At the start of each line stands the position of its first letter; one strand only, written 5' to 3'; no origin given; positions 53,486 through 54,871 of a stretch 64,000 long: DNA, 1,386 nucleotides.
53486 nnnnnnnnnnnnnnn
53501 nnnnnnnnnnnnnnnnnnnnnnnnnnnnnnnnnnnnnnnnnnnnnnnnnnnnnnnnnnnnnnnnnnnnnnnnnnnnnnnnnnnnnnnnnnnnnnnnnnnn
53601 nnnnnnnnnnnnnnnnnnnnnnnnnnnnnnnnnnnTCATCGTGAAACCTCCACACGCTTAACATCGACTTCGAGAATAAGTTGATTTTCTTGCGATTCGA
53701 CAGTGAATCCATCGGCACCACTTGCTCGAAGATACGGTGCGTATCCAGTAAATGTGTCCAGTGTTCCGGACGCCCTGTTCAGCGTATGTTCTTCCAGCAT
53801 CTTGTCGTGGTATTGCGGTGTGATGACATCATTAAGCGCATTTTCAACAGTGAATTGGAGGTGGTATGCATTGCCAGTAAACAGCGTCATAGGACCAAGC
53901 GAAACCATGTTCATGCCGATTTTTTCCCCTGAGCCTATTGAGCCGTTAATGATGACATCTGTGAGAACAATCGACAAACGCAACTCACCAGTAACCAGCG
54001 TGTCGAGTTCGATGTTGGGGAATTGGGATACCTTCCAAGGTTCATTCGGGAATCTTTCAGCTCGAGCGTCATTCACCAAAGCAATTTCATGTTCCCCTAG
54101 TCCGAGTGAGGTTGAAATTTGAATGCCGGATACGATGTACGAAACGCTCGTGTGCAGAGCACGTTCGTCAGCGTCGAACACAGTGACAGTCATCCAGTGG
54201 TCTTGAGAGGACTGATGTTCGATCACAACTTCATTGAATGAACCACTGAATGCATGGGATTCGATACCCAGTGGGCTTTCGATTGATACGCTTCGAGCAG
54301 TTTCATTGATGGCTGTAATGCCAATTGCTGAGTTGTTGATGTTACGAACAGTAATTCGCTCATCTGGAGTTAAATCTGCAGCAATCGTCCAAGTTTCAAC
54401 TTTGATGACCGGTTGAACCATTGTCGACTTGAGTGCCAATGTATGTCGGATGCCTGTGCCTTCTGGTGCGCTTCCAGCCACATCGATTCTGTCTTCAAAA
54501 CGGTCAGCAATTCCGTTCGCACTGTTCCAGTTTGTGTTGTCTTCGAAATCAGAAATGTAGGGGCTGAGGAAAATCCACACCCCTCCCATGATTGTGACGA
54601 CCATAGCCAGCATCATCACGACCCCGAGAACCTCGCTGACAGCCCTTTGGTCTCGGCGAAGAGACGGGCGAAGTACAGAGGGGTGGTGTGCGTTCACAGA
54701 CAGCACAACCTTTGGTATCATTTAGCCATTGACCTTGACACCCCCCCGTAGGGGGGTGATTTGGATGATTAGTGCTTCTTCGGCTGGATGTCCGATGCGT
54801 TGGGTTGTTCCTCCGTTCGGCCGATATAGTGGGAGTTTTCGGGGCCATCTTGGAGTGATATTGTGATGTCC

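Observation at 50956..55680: Translationally coupled operon of three proteins with archaeal class-III (type IV pilin-like) N-termini, without assembly ATPase or platform genes nearby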

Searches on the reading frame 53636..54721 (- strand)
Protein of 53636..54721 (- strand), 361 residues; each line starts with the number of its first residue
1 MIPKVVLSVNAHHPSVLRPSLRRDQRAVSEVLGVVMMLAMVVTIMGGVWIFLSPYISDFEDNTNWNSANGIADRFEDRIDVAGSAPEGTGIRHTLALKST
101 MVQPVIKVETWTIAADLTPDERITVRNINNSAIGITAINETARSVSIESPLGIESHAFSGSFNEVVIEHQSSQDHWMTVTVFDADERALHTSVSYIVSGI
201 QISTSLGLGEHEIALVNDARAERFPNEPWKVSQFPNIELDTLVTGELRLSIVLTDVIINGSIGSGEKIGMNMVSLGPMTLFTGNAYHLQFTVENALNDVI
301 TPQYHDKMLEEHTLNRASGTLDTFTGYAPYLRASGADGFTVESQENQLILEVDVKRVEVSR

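Call 3: search_protein_families(library=pfam, proteins=[window:53636-54721:-], max_evalue=1)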
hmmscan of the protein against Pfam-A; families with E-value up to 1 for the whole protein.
window:53636-54721:- (361 aa): 5 families
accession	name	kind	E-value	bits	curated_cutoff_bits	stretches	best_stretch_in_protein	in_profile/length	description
PF23960.2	DUF7289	-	4.3e-05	23.6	27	1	26-80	1-55/238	Family of unknown function (DUF7289)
PF07790.16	Pilin_N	-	0.00067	20.9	25.2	1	26-52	1-27/78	Archaeal Type IV pilin, N-terminal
PF03779.20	SPW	-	0.013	16.4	31.5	1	39-67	53-81/93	SPW repeat domain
PF17231.7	DUF5305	-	0.015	15.2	29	1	24-99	108-182/217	Family of unknown function (DUF5305)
PF23928.1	DUF7266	-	0.02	15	27.6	1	24-83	2-62/145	Family of unknown function (DUF7266)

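Call 4: search_protein_families(library=ncbifam, proteins=[window:53636-54721:-], max_evalue=1)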
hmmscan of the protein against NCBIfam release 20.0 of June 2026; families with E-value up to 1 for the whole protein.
window:53636-54721:- (361 aa): 1 family
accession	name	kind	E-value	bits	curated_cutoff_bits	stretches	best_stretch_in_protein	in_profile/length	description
TIGR02537.2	arch_flag_Nterm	domain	0.0091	15.5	20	1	25-42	2-19/33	archaellin/type IV pilin N-terminal domain-containing protein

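Call 17: find_homologous_proteins(query=window:53639-54721:-)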
Query window:53639-54721:- (361 aa): 182 proteins with E <= 0.001 among 7957 candidates; the best 120 are listed.
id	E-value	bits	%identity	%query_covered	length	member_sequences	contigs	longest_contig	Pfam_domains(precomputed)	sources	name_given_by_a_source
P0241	1.2e-229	779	98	100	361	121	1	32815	-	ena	-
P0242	1.6e-203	693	86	100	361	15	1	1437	-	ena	-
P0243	1.1e-194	664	90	90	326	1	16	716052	-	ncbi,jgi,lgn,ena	-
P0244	1.4e-194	664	90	90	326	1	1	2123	-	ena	-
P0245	2.0e-194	663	90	90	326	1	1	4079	-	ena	-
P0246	4.6e-194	662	90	90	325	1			-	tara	tara:strand:- start:590 stop:1567 length:978 start_codon:yes stop_codon:yes gene_type:complete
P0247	9.5e-193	658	90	90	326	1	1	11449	-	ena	-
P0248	2.8e-186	637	78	100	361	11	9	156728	-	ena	-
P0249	1.1e-182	625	76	100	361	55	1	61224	-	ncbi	-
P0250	2.0e-181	621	75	100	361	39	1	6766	-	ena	-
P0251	2.3e-181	620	76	100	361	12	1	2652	-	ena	-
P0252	8.4e-181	619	76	100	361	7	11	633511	PF23960.3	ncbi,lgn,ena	-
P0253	1.5e-180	618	76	100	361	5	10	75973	-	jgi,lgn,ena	-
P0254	1.5e-179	614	75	100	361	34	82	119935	-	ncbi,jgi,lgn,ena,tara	jgi:flagellin-like protein|tara:strand:- start:4542 stop:5627 length:1086 start_codon:yes stop_codon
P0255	4.1e-179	613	75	100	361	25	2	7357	-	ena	-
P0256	3.9e-176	603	74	100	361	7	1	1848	PF23960.3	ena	-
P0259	6.7e-175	599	73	100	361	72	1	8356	PF23960.3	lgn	-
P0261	1.4e-168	578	71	100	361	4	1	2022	PF23960.3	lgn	-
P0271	2.0e-143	496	62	100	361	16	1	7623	PF23960.3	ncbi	-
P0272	4.6e-143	495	61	100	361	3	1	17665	PF23960.3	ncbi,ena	-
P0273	4.9e-143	494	61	100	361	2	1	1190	PF23960.3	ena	-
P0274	7.5e-142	491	61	100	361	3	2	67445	PF23960.3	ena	-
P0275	1.8e-141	489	63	100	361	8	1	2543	PF23960.3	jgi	-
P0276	5.4e-140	484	60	100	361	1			PF23960.3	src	-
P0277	5.9e-140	484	61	100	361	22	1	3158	PF23960.3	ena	-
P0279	6.1e-139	481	60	100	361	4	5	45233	PF23960.3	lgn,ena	-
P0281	1.4e-136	473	58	100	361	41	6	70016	PF23960.3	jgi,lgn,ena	-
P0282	6.6e-136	471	61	94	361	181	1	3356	PF23960.3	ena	-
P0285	5.8e-135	468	58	100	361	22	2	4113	PF23960.3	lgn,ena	-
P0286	1.1e-134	467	58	100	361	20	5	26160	PF23960.3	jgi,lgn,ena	jgi:flagellin-like protein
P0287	1.5e-134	467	58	100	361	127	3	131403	PF23960.3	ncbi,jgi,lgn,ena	jgi:flagellin-like protein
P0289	8.0e-134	464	58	100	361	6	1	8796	PF23960.3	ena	-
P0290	8.6e-134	464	60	94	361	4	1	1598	PF23960.3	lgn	-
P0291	8.8e-134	464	59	100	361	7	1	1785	PF23960.3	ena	-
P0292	1.6e-133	463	60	96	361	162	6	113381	PF23960.3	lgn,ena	-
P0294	2.6e-133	462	60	94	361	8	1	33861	PF23960.3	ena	-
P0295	3.3e-133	462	58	100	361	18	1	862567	PF23960.3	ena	-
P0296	3.9e-133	462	57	100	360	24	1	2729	PF23960.3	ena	-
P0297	9.5e-133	461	58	100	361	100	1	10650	PF23960.3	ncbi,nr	ncbi:MAG: hypothetical protein VX996_04205 [Candidatus Thermoplasmatota archaeon]|nr:hypothetical pr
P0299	2.3e-132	459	60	94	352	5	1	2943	PF23960.3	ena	-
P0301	7.0e-132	458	60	95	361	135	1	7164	PF23960.3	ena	-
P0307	1.2e-128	447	57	96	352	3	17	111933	PF23960.3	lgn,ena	-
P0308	1.4e-128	447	58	94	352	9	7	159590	PF23960.3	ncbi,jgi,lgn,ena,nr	ncbi:MAG: hypothetical protein DWC07_00810 [Candidatus Poseidoniales archaeon]|nr:MAG: hypothetical 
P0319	2.0e-125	437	56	96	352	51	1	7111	PF23960.3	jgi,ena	-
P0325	7.9e-114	398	50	100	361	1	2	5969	PF23960.3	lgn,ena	-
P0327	4.8e-113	396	49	100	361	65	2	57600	PF23960.3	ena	-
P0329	1.6e-112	394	49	100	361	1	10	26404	PF23960.3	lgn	-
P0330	1.3e-111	391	49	100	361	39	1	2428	PF23960.3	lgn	-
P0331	3.2e-111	390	49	100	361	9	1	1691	PF23960.3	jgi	-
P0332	8.1e-111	389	49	100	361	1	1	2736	PF23960.3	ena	-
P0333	9.3e-111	388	49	100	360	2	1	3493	PF23960.3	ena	-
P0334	2.6e-110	387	49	100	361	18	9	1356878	PF23960.3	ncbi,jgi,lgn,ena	-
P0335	7.7e-110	385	50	100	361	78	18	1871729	-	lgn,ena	-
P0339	9.3e-109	382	49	100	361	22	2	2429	PF23960.3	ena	-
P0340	2.2e-108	381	47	100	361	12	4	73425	PF23960.3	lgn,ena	-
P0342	2.0e-107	377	48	100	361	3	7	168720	PF23960.3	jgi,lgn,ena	jgi:flagellin-like protein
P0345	2.5e-107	377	48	97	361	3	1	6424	PF23960.3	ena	-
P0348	1.4e-106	375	47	100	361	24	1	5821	PF23960.3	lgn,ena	-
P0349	1.4e-106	375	50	94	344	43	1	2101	-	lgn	-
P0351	3.0e-106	374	47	100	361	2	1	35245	PF23960.3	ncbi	-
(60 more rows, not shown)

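Call 32: find_encoding_contigs(protein=P0335, flank=10000, max_places=2)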
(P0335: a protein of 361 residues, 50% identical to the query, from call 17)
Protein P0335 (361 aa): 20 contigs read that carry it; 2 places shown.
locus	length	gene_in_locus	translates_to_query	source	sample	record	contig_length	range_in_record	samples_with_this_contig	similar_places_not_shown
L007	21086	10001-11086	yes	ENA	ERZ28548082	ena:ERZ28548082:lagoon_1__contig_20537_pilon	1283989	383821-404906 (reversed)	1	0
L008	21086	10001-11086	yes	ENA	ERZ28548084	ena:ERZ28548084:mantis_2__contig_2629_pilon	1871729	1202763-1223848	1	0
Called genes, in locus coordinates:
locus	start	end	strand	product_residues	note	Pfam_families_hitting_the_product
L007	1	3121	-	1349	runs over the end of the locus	-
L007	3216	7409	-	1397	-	-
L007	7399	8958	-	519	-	-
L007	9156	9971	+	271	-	PF00753:Lactamase_B, PF23023:Anti-Pycsar_Apyc1 (weak), PF12706:Lactamase_B_2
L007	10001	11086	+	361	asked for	-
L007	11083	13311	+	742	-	PF23960:DUF7289 (faint)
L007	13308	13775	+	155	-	-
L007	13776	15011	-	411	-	PF14559:TPR_19 (faint), PF13176:TPR_7 (faint), PF13181:TPR_8 (faint), PF13432:TPR_16 (faint), PF07721:TPR_4 (faint), PF13424:TPR_12 (weak), PF17874:TPR_MalT (weak), PF13424:TPR_12, +5 more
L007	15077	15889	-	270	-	PF13191:AAA_16, PF25201:nSTAND6 (faint), PF13401:AAA_22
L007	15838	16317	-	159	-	-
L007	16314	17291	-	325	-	-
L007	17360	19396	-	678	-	-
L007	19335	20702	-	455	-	PF13229:Beta_helix (weak)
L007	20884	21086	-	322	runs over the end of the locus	PF00082:Peptidase_S8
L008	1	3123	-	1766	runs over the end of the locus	-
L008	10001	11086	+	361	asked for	-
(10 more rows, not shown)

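Call 33: find_encoding_contigs(protein=P0349, flank=10000, max_places=3)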
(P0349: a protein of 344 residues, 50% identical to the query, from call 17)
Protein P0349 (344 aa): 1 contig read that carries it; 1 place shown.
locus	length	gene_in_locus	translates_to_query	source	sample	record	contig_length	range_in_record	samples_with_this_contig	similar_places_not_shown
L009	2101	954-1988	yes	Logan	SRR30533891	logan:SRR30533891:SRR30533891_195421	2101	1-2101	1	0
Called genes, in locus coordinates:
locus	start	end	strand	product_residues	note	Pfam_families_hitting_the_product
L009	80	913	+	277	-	PF00753:Lactamase_B, PF23023:Anti-Pycsar_Apyc1 (weak), PF12706:Lactamase_B_2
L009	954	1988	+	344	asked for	-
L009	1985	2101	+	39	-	?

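Call 35: search_protein_representatives(alignment_id=A1)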
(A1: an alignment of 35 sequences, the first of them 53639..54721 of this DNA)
Query: 35 sequences, 361 profile positions. Proteins with E-value up to 0.001 (for the whole library): 110; up to 1e-10: 82; up to 1e-30: 41. The best 110 are listed.
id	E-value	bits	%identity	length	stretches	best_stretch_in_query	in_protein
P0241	4.6e-180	614.5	-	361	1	1-361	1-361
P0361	2.9e-133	460.6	-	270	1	36-302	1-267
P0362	8.6e-120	416.2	-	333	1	36-284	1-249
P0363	7.8e-116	403.2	-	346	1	19-361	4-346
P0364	2.1e-97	342.6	-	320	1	36-359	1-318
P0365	9.1e-97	340.5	-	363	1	19-360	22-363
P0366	2.2e-92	326.1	-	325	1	36-361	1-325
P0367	6.0e-92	324.6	-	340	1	22-361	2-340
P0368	1.0e-89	317.3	-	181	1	182-361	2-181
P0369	3.6e-88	312.2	-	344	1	19-359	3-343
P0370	1.0e-84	300.8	-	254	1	108-360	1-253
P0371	7.4e-79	281.6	-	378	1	19-359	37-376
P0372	5.1e-78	278.8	-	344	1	21-360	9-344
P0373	1.6e-75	270.6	-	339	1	19-359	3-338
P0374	5.6e-75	268.8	-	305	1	69-359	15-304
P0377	2.1e-70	253.8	-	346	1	20-360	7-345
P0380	7.3e-57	209.2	-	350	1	21-360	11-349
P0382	1.0e-55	205.5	-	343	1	21-359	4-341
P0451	2.2e-08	49.7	-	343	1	16-269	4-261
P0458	3.8e-06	42.4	-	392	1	14-226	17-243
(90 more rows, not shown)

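Call 42: find_encoding_contigs(protein=P0451, flank=10000, max_places=3)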
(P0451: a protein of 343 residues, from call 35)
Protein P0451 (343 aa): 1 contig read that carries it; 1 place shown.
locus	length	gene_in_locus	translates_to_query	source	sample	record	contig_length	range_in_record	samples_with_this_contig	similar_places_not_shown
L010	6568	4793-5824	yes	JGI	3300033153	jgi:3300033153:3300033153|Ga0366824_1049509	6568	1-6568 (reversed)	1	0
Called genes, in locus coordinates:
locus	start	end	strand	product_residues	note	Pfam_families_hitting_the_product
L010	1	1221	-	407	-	?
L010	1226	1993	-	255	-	PF13510:Fer2_4 (faint), PF00111:Fer2 (weak), PF00037:Fer4 (faint), PF13183:Fer4_8 (faint), PF13237:Fer4_10 (weak), PF12838:Fer4_7 (weak), PF13187:Fer4_9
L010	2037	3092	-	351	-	PF02754:CCG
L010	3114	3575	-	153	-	PF13183:Fer4_8, PF13237:Fer4_10 (faint), PF13187:Fer4_9 (weak), PF13534:Fer4_17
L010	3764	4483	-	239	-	PF03692:CxxCxxCC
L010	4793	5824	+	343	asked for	PF23960:DUF7289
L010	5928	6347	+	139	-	-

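Call 43: find_encoding_contigs(protein=P0382, flank=10000, max_places=3)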
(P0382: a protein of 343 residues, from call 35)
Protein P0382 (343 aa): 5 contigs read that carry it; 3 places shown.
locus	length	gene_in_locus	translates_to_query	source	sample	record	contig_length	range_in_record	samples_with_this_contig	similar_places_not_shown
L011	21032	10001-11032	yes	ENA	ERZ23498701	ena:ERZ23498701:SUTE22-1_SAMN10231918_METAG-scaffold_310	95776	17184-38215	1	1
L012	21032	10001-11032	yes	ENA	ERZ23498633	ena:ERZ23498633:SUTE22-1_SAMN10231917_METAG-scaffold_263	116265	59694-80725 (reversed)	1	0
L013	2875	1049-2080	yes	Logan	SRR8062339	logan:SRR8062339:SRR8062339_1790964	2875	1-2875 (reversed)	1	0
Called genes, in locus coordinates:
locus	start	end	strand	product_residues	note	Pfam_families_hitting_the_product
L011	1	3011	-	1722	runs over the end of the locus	-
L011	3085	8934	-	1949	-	-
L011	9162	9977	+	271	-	PF00753:Lactamase_B, PF23023:Anti-Pycsar_Apyc1 (weak), PF12706:Lactamase_B_2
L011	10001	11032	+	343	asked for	PF07790:Pilin_N (weak)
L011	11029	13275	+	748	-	-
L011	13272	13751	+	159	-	-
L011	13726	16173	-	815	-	PF13191:AAA_16, PF25201:nSTAND6 (faint), PF13401:AAA_22 (faint), PF07719:TPR_2 (faint), PF00515:TPR_1 (faint), PF13181:TPR_8 (faint), PF13424:TPR_12 (weak), PF14938:SNAP (faint)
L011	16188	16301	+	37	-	-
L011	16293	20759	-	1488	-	PF13229:Beta_helix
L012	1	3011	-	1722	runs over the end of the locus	-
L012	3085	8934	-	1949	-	-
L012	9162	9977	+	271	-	PF00753:Lactamase_B, PF23023:Anti-Pycsar_Apyc1 (weak), PF12706:Lactamase_B_2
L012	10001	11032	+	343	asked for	PF07790:Pilin_N (weak)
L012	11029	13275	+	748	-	-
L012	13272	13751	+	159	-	-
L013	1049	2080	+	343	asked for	PF07790:Pilin_N (weak)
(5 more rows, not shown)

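Call 46: predict_structure(alignment_id=A4)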
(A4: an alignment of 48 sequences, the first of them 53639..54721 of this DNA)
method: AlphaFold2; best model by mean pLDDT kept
length: 361 residues; sequences in the alignment: 48
mean_pLDDT: 87.2   pTM: 0.76
mean pLDDT of the five models: 87.2, 84.9, 84.5, 83.3, 83.2
residues with pLDDT >= 90: 226; 70-90: 106; 50-70: 12; < 50: 17
segments of 3 or more residues with pLDDT < 50: 4-7, 9-18
pLDDT, mean of each block of 10 residues (from residue 1): 46 46 60 90 92 88 90 92 90 83 92 93 90 92 93 91 90 86 94 94 90 94 93 92 89 91 81 92 92 92 92 92 90 87 88 93 85
secondary structure, 60 per line:
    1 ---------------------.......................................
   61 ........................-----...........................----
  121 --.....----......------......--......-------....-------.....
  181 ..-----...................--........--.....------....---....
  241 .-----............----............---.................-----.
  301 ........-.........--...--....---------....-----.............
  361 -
elements in order: H22-84 E90-116 E123-127 E132-137 E144-149 E152-157 E165-168 E176-182 E188-206 E209-216 E219-223 E230-233 E237-241 E247-258 E263-274 E278-294 H300-308 H310-318 E326-329 E339-342 E348-360

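Call 49: fold_search(model_id=the predicted structure, library=pdb)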
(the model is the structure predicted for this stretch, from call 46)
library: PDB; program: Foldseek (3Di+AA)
matches with E <= 10: 1184; with E <= 0.001: 0
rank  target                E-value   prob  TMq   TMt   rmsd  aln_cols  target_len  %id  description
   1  8bl3                  6.0e-03  0.85  0.14  0.31  17.0       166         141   11  De novo single-chain immunoglobulin dimer scIg12 (released 2023-10-04)
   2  9m6l_A                6.7e-03  0.97  0.15  0.13  15.3       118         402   11  Agn1p mutant D237N (released 2026-03-11)
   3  8gl6_D                9.9e-03  1.00  0.17  0.66   3.1        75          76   20  The Type 9 Secretion System in vitro assembled, RemA-CTD substrate bound complex (released 2024-01-31)
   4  8gl8_D                1.3e-02  1.00  0.18  0.70   2.9        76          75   14  The Type 9 Secretion System Extended Translocon - SprA-PorV-PPI-RemZ-SkpA-SprE complex (released 2024-01-31)
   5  7fbi_A                1.3e-02  0.08  0.10  0.08  28.5       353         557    8  Cryo-EM structure of EBV gB in complex with nAbs 3A3 and 3A5 (released 2022-07-13)
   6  7yvd_C                1.4e-02  0.93  0.16  0.39  11.9       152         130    3  The crystal structure of the progerin C-terminal peptide and the Ig-like domain of lamin A/C (released 2023-08-30)
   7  8yfh_A                1.4e-02  0.93  0.15  0.13  15.4       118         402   11  Structure of alpha-1,3-glucanase agn1 (released 2025-02-26)
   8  4iyc_C                1.5e-02  0.10  0.11  0.12  22.1       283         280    8  Structure of the T244A mutant of the PANTON-VALENTINE LEUCOCIDIN component from STAPHYLOCOCCUS AUREUS (released 2014-01-29)
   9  8bl6                  1.6e-02  0.72  0.14  0.31  16.9       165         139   11  De novo single-chain immunoglobulin dimer scIg12+EF3a (released 2023-10-04)
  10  2yn3_A                1.8e-02  0.21  0.14  0.17  33.7       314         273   10  Structural insight into the giant calcium-binding adhesin SiiE: implications for the adhesion of Salmonella enterica t (released 2013-04-03)
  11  9flv_A                1.8e-02  0.16  0.15  0.13  43.6       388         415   10  CryoEM structure of the fragment-5 (2393-2807) in the grappling hook protein A (GhpA) in the bacterium Aureispira sp.  (released 2024-10-16)
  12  3m7o_B                2.0e-02  0.82  0.17  0.36  12.0       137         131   11  Crystal structure of mouse MD-1 in complex with phosphatidylcholine (released 2010-06-09)
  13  3m7o_A                2.1e-02  0.60  0.15  0.30  12.7       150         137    8  Crystal structure of mouse MD-1 in complex with phosphatidylcholine (released 2010-06-09)
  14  7skn_B                2.3e-02  1.00  0.15  0.60   4.2        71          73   18  De novo synthetic protein DIG8-CC (tetragonal space group) (released 2022-10-12)
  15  3t6q_C                2.3e-02  0.57  0.15  0.28  12.9       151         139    9  Crystal structure of mouse RP105/MD-1 complex (released 2011-11-09)
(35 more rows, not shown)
